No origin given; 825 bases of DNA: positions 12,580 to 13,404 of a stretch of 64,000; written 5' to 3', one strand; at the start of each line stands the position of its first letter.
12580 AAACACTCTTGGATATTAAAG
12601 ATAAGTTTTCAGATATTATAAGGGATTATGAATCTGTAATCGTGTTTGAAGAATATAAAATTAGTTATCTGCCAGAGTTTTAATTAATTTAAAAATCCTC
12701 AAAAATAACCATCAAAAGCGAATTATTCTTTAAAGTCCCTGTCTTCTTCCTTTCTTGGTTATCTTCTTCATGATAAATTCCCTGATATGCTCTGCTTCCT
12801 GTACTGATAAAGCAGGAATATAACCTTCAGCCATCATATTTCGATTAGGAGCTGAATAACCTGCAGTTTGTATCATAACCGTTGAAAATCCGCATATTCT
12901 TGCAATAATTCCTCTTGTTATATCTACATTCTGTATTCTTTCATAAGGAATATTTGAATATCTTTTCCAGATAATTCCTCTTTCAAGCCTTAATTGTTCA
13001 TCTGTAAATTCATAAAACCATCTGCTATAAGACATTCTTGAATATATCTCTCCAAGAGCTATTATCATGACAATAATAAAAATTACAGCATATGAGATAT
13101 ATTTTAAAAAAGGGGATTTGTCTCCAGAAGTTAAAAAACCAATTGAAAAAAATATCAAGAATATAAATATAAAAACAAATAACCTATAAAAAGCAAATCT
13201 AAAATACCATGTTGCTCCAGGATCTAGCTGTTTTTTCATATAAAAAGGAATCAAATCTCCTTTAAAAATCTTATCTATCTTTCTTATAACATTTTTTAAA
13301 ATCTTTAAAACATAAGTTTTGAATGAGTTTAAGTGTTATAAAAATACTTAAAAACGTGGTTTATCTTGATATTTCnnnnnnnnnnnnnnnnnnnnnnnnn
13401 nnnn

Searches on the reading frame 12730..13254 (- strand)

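Call 54: search_protein_families(library=pfam, proteins=[window:12730-13254:-], max_evalue=0.01)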
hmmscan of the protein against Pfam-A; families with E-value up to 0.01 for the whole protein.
window:12730-13254:- (174 aa): 1 family
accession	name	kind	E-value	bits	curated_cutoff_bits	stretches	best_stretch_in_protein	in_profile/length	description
PF03703.20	bPH_2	-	2.1e-19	70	22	1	76-161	1-78/78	Bacterial PH domain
